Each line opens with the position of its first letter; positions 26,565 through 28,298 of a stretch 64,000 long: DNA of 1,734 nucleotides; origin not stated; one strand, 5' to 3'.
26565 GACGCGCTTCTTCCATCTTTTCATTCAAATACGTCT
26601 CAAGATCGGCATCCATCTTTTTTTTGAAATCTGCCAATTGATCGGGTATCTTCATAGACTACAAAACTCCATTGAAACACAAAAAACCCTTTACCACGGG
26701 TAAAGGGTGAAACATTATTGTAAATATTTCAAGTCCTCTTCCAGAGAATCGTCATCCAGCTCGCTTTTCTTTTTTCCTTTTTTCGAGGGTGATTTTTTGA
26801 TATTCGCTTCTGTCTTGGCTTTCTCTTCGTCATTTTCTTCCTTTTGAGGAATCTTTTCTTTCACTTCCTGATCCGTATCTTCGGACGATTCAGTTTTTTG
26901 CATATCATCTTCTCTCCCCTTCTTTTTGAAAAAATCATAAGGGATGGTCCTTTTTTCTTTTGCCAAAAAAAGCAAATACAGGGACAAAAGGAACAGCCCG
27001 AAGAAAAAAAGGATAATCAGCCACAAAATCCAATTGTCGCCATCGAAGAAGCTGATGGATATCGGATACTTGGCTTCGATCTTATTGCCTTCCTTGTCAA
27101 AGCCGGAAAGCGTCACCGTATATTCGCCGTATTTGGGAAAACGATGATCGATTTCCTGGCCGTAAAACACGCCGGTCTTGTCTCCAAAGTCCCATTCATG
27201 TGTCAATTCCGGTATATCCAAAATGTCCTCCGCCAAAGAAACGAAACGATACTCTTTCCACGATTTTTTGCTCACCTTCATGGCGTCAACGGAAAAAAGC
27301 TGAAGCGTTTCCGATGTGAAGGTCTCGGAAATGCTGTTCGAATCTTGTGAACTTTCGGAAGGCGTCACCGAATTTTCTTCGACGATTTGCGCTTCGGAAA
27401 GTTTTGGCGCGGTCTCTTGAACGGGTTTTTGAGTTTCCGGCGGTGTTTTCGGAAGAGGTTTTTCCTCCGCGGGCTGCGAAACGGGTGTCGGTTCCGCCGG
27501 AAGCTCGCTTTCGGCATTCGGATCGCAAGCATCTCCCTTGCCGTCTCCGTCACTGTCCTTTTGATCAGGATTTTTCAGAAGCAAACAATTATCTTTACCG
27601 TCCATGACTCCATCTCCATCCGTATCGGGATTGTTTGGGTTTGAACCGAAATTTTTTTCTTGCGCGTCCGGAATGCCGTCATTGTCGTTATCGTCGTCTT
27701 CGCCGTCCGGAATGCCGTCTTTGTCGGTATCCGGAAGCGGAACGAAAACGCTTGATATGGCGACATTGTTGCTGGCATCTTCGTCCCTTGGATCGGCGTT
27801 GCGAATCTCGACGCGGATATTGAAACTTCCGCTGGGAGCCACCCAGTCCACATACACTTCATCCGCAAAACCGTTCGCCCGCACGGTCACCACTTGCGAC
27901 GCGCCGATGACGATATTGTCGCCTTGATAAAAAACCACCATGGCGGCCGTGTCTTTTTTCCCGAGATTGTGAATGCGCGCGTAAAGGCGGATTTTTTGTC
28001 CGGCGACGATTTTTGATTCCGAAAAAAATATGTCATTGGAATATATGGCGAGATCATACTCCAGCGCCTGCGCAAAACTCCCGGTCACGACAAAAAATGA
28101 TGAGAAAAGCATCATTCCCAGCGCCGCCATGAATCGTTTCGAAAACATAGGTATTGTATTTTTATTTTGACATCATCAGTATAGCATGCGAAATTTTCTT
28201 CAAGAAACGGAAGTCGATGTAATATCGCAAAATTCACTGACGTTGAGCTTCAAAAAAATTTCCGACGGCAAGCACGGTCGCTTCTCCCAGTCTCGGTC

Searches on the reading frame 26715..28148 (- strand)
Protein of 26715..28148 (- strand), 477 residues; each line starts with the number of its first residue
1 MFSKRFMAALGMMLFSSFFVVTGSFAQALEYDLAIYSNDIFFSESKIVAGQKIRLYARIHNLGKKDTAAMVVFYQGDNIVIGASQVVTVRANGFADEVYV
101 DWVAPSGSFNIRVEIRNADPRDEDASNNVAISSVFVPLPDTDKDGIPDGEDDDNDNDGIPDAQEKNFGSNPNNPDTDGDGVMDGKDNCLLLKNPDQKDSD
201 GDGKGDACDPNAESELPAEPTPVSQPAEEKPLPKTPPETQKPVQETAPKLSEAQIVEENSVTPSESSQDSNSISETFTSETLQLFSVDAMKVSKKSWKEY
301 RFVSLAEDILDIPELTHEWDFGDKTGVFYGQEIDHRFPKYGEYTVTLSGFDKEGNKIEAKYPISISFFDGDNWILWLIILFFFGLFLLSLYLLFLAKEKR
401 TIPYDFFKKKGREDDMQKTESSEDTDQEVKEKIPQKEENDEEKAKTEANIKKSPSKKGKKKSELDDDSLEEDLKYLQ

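Call 5: search_protein_families(library=pfam, proteins=[window:26715-28148:-])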
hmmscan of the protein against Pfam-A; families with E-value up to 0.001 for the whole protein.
window:26715-28148:- (477 aa): 4 families
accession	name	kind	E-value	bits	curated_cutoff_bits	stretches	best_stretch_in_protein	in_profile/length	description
PF18911.6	PKD_4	-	1.7e-08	34.8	27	1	311-356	31-75/85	PKD domain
PF00801.26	PKD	-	1.4e-07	31.9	23.5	1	306-355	24-71/80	PKD domain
PF18884.5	TSP3_bac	-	1.4e-05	25.2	25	1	153-174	1-22/22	Bacterial TSP3 repeat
PF02412.23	TSP_3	-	2.6e-05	24.2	25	0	174-196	14-36/36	Thrombospondin type 3 repeat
